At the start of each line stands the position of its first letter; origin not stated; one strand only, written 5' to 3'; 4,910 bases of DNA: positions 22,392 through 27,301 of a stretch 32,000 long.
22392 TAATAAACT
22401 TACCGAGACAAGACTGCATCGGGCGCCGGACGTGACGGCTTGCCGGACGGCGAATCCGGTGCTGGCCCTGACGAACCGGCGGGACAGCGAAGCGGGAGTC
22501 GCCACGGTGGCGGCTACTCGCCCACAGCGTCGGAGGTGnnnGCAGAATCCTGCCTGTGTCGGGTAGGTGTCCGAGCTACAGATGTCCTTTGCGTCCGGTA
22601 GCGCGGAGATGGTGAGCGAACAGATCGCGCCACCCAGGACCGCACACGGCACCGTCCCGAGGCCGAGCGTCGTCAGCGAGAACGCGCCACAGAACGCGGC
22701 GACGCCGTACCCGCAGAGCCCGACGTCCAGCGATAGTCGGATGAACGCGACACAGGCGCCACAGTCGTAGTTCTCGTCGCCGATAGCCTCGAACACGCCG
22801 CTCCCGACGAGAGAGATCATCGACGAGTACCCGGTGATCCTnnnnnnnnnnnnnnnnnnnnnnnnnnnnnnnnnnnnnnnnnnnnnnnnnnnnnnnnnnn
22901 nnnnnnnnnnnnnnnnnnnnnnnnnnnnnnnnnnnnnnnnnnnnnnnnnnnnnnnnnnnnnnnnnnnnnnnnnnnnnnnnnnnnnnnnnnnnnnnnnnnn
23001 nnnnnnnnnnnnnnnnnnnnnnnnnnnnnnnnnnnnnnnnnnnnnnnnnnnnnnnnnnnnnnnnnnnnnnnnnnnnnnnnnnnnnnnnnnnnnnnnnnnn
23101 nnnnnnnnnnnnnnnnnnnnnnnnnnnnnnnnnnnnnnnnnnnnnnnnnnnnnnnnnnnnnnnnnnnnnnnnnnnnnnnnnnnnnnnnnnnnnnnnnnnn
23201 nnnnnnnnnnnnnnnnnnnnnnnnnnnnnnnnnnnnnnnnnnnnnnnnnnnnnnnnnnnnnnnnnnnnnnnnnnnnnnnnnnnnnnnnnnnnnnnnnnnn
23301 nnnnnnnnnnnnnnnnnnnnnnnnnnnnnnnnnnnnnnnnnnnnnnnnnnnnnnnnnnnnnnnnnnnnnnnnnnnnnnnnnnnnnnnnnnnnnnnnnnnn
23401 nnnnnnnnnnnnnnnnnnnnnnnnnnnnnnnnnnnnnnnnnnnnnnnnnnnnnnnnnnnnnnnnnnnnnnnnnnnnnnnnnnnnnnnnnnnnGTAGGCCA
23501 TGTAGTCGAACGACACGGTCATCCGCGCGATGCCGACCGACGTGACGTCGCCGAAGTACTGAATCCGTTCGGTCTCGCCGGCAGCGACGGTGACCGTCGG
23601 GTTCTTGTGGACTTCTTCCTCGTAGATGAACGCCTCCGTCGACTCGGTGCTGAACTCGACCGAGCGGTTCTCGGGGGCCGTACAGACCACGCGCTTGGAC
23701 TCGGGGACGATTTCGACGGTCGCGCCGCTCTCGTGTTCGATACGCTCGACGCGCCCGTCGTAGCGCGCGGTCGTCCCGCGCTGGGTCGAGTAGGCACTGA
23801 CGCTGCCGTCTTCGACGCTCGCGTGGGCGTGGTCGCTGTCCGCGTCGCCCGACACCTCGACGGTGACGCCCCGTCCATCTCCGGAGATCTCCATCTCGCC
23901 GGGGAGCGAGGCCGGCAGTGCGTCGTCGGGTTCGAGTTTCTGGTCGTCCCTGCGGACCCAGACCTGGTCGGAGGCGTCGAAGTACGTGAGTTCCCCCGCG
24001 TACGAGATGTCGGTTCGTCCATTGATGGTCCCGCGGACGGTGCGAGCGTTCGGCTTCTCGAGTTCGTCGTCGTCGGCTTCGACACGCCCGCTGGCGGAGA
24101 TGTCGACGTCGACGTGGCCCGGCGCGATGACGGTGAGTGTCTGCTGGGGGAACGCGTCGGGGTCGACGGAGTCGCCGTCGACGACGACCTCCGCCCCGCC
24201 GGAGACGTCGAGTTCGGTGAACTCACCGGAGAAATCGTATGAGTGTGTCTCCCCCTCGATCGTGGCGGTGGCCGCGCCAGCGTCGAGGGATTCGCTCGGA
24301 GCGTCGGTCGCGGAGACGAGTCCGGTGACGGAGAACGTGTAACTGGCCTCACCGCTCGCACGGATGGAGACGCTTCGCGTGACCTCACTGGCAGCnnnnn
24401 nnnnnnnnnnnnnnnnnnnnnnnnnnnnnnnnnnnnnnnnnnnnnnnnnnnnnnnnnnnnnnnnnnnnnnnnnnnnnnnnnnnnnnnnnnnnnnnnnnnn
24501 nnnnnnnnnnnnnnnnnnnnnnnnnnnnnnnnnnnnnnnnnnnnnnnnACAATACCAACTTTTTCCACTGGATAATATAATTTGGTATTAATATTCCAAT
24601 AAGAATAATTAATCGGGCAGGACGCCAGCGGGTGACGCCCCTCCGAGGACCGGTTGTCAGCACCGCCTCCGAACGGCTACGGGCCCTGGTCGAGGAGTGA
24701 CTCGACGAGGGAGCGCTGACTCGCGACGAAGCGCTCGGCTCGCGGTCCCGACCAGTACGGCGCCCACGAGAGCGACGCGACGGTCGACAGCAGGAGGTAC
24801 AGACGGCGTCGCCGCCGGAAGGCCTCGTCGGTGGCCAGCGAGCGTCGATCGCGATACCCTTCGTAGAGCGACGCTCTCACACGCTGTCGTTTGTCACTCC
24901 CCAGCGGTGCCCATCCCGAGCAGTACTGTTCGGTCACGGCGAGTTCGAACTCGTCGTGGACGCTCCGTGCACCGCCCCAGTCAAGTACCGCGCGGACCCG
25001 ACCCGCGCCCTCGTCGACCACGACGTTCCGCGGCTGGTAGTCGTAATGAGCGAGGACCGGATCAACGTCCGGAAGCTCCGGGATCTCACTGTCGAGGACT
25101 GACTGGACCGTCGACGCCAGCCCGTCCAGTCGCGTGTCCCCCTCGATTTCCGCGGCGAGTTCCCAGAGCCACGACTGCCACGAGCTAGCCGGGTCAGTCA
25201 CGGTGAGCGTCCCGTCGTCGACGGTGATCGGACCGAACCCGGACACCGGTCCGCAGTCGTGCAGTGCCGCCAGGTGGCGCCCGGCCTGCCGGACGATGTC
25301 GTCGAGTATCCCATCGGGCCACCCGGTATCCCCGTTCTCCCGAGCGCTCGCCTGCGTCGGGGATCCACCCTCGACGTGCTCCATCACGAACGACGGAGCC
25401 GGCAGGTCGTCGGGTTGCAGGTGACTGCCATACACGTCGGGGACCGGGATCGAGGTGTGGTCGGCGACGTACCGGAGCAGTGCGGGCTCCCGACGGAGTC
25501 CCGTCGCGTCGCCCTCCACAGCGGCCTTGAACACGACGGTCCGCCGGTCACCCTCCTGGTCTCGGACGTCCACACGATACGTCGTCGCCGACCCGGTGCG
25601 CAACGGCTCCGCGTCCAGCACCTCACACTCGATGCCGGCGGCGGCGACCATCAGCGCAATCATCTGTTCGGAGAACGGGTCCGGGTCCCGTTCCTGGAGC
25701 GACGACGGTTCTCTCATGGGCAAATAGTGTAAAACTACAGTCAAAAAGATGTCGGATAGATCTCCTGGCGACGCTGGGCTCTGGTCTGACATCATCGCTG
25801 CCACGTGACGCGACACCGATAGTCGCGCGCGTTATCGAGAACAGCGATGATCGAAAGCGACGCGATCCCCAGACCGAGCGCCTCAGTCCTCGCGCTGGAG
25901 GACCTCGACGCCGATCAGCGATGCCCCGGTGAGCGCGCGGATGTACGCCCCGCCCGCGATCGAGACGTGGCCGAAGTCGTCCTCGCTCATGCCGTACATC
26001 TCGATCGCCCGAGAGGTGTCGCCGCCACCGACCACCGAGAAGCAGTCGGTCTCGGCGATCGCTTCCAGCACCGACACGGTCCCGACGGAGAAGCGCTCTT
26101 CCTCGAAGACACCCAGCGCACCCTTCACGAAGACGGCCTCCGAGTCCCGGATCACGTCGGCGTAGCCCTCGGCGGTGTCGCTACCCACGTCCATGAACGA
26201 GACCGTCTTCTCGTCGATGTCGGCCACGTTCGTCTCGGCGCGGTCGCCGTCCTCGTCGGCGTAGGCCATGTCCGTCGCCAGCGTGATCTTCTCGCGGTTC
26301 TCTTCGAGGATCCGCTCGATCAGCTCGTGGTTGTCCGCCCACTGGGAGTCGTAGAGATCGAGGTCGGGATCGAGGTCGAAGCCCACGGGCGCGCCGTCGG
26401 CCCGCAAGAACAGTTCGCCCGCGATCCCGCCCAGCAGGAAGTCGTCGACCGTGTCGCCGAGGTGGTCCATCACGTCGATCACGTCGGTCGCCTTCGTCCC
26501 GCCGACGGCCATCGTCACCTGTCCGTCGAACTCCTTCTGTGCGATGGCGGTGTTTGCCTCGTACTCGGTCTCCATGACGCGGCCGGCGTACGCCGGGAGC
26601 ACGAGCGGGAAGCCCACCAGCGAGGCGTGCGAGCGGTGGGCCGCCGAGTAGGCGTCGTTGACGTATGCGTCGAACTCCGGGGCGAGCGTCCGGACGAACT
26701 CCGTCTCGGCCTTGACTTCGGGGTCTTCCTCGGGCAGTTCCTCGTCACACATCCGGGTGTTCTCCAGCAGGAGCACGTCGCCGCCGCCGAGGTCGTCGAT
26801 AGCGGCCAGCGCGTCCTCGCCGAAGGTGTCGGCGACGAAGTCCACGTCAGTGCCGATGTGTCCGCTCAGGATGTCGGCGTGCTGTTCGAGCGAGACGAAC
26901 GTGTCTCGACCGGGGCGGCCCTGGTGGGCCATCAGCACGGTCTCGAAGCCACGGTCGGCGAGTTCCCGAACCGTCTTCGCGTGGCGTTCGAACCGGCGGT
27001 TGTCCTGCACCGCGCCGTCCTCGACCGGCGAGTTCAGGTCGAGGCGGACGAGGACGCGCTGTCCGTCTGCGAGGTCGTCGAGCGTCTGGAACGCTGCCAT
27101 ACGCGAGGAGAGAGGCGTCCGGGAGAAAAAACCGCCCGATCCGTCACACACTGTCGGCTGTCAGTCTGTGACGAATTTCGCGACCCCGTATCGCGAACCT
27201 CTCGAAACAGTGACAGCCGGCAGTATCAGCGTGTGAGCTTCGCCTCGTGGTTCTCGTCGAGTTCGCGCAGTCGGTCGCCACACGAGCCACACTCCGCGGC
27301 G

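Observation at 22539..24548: Unusually large Tat-exported precursor ending in a halocin C8-like cysteine-rich peptide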

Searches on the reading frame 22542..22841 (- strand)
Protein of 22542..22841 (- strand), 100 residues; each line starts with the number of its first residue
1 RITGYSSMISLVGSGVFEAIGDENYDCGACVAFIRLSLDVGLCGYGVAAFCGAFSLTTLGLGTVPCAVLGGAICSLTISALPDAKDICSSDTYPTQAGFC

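Call 10: search_protein_families(library=ncbifam, alignment_id=A2, max_evalue=1)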
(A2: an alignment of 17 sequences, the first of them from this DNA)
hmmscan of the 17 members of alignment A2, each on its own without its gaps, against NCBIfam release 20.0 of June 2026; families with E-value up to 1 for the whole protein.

A. member 1, seq(100 aa): 1 family
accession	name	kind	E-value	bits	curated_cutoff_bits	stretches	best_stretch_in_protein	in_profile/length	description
TIGR04449.1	halocin_C8_dom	subfamily_domain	0.0032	18.4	24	1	27-90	1-65/69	halocin C8-like domain-containing protein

B. families by the number of members that match (of 17 scanned): 7 families
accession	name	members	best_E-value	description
TIGR04449.1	halocin_C8_dom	12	0.00046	halocin C8-like domain-containing protein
NF006295.0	PRK08482.1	1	0.033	F0F1 ATP synthase subunit C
NF049853.1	WD_0736_fam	1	0.049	WD_0736 family protein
NF007247.0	PRK09693.1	1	0.13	type I-E CRISPR-associated protein Cse1/CasA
NF053808.1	Ssp4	1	0.58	Ssp4 family T6SS effector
NF005510.0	PRK07121.1-3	1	0.7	FAD-binding protein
TIGR02808.1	short_TIGR02808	1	0.94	TIGR02808 family protein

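Call 21: find_homologous_proteins(query=A2, max_evalue=10)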
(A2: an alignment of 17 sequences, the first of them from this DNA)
Query A2 (17 sequences) (100 aa, profile of the alignment): 1 proteins with E <= 10 among 3572 candidates.
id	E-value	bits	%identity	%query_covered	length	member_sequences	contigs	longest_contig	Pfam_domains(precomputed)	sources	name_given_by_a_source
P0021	6.7e-19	86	34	97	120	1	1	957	-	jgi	-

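Call 33: search_protein_representatives(alignment_id=A2)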
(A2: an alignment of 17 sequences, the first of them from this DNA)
Query: 17 sequences, 100 profile positions. Proteins with E-value up to 0.001 (for the whole library): 27; up to 1e-10: 19; up to 1e-30: 3. The best 27 are listed.
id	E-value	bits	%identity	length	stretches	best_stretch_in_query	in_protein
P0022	1.9e-33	130.7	-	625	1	1-100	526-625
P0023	4.8e-33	129.4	-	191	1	2-100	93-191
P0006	5.1e-32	126.1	-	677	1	2-100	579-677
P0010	1.1e-30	121.8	-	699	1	1-100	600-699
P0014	8.9e-28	112.4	-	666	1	2-100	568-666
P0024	2.4e-23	98.2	-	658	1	3-100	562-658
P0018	3.2e-23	97.8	-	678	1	2-100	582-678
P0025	3.4e-23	97.7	-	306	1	2-100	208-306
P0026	6.8e-22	93.6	-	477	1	2-100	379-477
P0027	1.1e-20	89.6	-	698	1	2-100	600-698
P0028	1.3e-19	86.3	-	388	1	2-100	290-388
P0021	2.1e-19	85.6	-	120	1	2-100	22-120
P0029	3.8e-18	81.5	-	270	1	4-100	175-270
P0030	8.3e-17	77.2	-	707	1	2-100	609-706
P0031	1.4e-14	70.1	-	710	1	2-91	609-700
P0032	1.0e-13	67.3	-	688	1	11-100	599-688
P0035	6.6e-11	58.3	-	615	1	4-100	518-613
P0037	2.6e-09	53.2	-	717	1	3-89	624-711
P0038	4.5e-09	52.4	-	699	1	6-100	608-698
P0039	6.3e-07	45.5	-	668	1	2-88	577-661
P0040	2.5e-06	43.6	-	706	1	22-91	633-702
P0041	1.1e-05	41.5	-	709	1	6-91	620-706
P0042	2.3e-04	37.3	-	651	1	2-79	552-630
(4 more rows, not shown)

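Call 57: search_protein_families(library=ncbifam, proteins=[P0031, P0039, P0040, P0041, P0042, P0024, P0029, P0032, P0035, P0038], max_evalue=0.1)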
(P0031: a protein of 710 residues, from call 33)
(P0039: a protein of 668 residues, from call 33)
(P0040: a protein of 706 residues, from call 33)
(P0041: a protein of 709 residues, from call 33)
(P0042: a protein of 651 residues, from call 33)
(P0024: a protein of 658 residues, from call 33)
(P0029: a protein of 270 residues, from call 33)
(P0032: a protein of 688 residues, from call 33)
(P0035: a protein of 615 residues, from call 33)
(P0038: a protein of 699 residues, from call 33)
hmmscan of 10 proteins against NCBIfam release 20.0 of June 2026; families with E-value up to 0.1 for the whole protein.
P0031 (710 aa): 2 families
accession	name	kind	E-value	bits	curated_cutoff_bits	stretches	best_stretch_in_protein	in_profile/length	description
TIGR04449.1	halocin_C8_dom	subfamily_domain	5.6e-05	24.1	24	1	636-690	1-50/69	halocin C8-like domain-containing protein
NF009895.0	PRK13352.1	equivalog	0.012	14.3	410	1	422-499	208-283/430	phosphomethylpyrimidine synthase ThiC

P0039 (668 aa): 0 families

P0040 (706 aa): 1 family
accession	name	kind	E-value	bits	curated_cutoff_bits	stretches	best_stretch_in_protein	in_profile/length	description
TIGR04449.1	halocin_C8_dom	subfamily_domain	0.0032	18.4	24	1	639-701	1-65/69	halocin C8-like domain-containing protein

P0041 (709 aa): 1 family
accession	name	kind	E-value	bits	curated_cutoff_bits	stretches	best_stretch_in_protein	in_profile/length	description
TIGR04449.1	halocin_C8_dom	subfamily_domain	0.0037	18.2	24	1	643-709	1-69/69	halocin C8-like domain-containing protein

P0042 (651 aa): 1 family
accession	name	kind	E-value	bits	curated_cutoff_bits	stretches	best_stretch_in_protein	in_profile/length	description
TIGR02811.1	formate_TAT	hypoth_equivalog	0.004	17.4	48.45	1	1-29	1-31/66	formate dehydrogenase region TAT target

P0024 (658 aa): 1 family
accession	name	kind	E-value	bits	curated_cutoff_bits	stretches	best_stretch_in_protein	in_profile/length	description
TIGR04449.1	halocin_C8_dom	subfamily_domain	0.0027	18.6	24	1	586-647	1-63/69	halocin C8-like domain-containing protein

P0029 (270 aa): 1 family
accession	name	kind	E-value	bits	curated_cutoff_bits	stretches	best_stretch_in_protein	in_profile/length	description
NF040925.1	LD_carbox_ElsL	exception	0.077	12.8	270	0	12-88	62-136/164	cell wall-recycling L,D-carboxypeptidase ElsL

P0032 (688 aa): 0 families

P0035 (615 aa): 1 family
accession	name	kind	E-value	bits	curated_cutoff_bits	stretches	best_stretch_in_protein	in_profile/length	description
TIGR04449.1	halocin_C8_dom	subfamily_domain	0.02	15.9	24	1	541-602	1-64/69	halocin C8-like domain-containing protein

P0038 (699 aa): 0 families

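Call 69: search_protein_families(library=pfam, proteins=[P0031, P0040], max_evalue=1)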
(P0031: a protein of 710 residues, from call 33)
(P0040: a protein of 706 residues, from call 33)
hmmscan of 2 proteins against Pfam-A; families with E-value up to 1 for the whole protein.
P0031 (710 aa): 3 families
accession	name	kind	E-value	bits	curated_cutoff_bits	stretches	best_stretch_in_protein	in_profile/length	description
PF22862.1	Hac8_like_N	-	0.001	20.1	27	1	366-457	6-94/106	Halocin 8-like N-terminal domain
PF01964.24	ThiC_Rad_SAM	-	0.0037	16.5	25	1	422-499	207-282/420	Radical SAM ThiC family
PF21597.2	TetR_C_43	-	0.095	13.4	27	1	349-397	19-66/105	Transcriptional regulator SbtR-like, C-terminal domain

P0040 (706 aa): 1 family
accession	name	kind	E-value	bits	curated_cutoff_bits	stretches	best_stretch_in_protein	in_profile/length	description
PF22862.1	Hac8_like_N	-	0.0045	18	27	1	368-465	6-102/106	Halocin 8-like N-terminal domain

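Call 102: list_cluster_members(proteins=[P0031, P0040, P0041, P0024, P0027, P0030, P0037, P0038, P0039, P0042])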
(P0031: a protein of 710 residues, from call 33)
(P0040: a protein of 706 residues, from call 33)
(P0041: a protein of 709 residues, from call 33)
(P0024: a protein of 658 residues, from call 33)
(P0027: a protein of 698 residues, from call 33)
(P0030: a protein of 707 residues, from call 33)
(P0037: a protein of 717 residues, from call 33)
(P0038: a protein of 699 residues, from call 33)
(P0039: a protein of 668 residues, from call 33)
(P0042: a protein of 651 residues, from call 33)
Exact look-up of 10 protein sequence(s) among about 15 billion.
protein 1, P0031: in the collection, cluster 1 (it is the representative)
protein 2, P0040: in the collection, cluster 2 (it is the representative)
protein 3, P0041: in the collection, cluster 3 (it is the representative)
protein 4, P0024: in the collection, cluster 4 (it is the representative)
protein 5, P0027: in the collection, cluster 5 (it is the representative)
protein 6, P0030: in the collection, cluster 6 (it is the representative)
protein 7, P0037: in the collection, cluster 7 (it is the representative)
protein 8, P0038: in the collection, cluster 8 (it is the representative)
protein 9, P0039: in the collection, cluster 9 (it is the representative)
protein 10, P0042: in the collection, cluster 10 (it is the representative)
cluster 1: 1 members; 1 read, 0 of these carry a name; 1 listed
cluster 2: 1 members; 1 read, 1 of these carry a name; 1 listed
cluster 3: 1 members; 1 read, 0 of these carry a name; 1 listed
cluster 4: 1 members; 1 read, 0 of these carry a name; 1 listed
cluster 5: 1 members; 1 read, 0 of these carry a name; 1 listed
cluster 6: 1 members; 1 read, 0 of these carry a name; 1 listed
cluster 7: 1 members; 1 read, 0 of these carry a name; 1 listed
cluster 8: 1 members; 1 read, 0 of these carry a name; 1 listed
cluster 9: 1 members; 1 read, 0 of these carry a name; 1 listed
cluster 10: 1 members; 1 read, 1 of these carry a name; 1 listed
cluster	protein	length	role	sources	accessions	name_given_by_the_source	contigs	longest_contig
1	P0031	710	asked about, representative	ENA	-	-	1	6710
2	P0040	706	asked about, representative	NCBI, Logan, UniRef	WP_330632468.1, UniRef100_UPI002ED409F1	hypothetical protein [Halocatena halophila] | hypothetical protein n=1 Tax=Halocatena halophila TaxID=2814576 RepID=UPI002ED409F1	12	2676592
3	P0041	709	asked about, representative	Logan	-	-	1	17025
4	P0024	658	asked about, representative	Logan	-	-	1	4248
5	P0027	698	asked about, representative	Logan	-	-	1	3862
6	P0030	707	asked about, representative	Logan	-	-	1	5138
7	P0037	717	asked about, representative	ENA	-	-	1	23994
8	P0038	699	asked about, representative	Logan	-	-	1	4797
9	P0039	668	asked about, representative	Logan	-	-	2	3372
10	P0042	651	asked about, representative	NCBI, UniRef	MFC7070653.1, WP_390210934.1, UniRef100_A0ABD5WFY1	hypothetical protein ACFQL9_13445 [Halobaculum lipolyticum] | Uncharacterized protein n=1 Tax=Halobaculum lipolyticum TaxID=3032001 ...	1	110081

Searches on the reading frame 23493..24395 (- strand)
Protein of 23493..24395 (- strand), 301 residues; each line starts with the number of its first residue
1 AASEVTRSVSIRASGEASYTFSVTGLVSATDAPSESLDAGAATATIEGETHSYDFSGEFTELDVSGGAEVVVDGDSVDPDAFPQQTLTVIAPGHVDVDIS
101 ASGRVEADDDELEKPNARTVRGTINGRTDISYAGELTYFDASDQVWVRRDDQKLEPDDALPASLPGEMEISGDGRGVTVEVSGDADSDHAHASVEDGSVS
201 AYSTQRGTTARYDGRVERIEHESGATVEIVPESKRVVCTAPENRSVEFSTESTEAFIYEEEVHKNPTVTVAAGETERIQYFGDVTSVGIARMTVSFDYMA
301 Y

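Call 119: predict_structure(alignment_id=A10)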
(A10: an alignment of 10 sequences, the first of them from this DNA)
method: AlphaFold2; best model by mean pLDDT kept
length: 301 residues; sequences in the alignment: 10
mean_pLDDT: 84.3   pTM: 0.58
mean pLDDT of the five models: 84.3, 83.3, 83.0, 82.0, 81.4
residues with pLDDT >= 90: 104; 70-90: 174; 50-70: 20; < 50: 3
segments of 3 or more residues with pLDDT < 50: 1-3
pLDDT, mean of each block of 10 residues (from residue 1): 65 91 82 83 91 82 86 81 80 87 76 80 90 79 83 77 75 93 84 89 90 88 94 86 95 77 84 92 87 83 50
secondary structure, 60 per line:
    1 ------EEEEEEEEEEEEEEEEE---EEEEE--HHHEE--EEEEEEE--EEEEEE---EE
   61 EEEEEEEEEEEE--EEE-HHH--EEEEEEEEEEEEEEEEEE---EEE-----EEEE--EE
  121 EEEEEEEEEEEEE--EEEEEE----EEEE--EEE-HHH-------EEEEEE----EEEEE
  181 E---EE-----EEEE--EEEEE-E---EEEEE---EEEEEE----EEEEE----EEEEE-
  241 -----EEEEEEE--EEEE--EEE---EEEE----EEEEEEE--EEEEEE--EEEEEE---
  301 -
elements in order: E7-23 E27-31 E41-47 E50-55 E59-72 E75-77 E84-101 E105-107 E113-116 E119-133 E136-141 E146-149 E152-154 E166-171 E176-181 E192-195 E198-202 E208-212 E216-221 E226-230 E235-239 E246-252 E255-258 E261-263 E267-270 E275-281 E284-289 E292-297

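Call 121: fold_search(model_id=the predicted structure, library=pdb)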
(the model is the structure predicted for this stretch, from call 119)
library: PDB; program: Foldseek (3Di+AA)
matches with E <= 10: 130; with E <= 0.001: 0
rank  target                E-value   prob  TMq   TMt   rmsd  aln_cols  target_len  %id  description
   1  9ijj_4J               5.9e-02  0.09  0.12  0.06  32.8       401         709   11  In situ structure of the central apparatus in mouse sperm axoneme. (released 2025-06-04)
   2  7w7i_G                6.8e-02  0.12  0.18  0.17  21.1       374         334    8  Crystal Structure of shaft pilin PitB from pilus islet-2 of Streptococcus oralis (released 2022-06-01)
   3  7sqc_F0               1.8e-01  0.09  0.14  0.14  28.9       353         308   12  Ciliary C1 central pair apparatus isolated from Chlamydomonas reinhardtii (released 2022-04-13)
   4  6qe7_A                2.3e-01  0.06  0.13  0.14  21.1       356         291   10  anti-sigma factor domain-containing protein (released 2019-06-12)
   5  9bds_A                3.6e-01  0.57  0.18  0.35  12.2       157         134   11  Alkalihalobacillus halodurans (Aha) trp RNA binding attenuation protein (TRAP) mutant dTRAP with Trp (released 2025-01-22)
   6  9ijj_4H               3.6e-01  0.06  0.13  0.02  36.5       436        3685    7  In situ structure of the central apparatus in mouse sperm axoneme. (released 2025-06-04)
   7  7w7i_D                3.7e-01  0.06  0.16  0.15  22.5       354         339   10  Crystal Structure of shaft pilin PitB from pilus islet-2 of Streptococcus oralis (released 2022-06-01)
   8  3w5m                  3.9e-01  0.04  0.13  0.06  27.4       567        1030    9  Crystal Structure of Streptomyces avermitilis alpha-L-rhamnosidase (released 2013-03-20)
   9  6qe7_B                4.1e-01  0.06  0.14  0.14  20.8       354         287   10  anti-sigma factor domain-containing protein (released 2019-06-12)
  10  7ffe_N                7.0e-01  0.06  0.17  0.13  26.9       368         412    8  Cryo-EM structure of VEEV VLP (released 2021-10-20)
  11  5n9b                  7.8e-01  0.06  0.15  0.18  23.4       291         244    8  Crystal Structure of unliganded human IL-17RA (released 2018-06-13)
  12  2xfb_B                7.8e-01  0.06  0.15  0.14  27.3       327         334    8  CHIKUNGUNYA E1 E2 ENVELOPE GLYCOPROTEINS FITTED IN SINDBIS VIRUS cryo- EM MAP (released 2010-11-24)
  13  8qdo_A                8.1e-01  0.02  0.11  0.09  24.2       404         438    8  Crystal structure of the tegument protein UL82 (pp71) from Human Cytomegalovirus (released 2024-02-28)
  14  9ijj_4I               9.0e-01  0.04  0.14  0.02  39.9       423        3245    9  In situ structure of the central apparatus in mouse sperm axoneme. (released 2025-06-04)
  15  3n43_B                1.5e+00  0.04  0.16  0.14  27.6       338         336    7  Crystal structures of the mature envelope glycoprotein complex (trypsin cleavage) of Chikungunya virus. (released 2010-12-01)
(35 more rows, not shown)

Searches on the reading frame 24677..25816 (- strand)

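Call 26: search_protein_families(library=pfam, proteins=[window:24677-25816:-], max_evalue=0.001)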
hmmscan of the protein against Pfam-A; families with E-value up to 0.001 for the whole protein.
window:24677-25816:- (379 aa): 1 family
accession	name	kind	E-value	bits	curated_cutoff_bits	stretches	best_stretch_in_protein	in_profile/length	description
PF01636.29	APH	-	8.5e-20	72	23.2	1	78-321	12-229/239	Phosphotransferase enzyme family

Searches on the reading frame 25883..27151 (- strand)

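Call 26: search_protein_families(library=pfam, proteins=[window:25883-27151:-], max_evalue=0.001)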
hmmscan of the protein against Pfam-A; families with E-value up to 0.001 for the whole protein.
window:25883-27151:- (422 aa): 1 family
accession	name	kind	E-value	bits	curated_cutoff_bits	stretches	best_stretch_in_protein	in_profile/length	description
PF00162.24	PGK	-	1.4e-105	353.8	27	1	29-409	7-378/379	Phosphoglycerate kinase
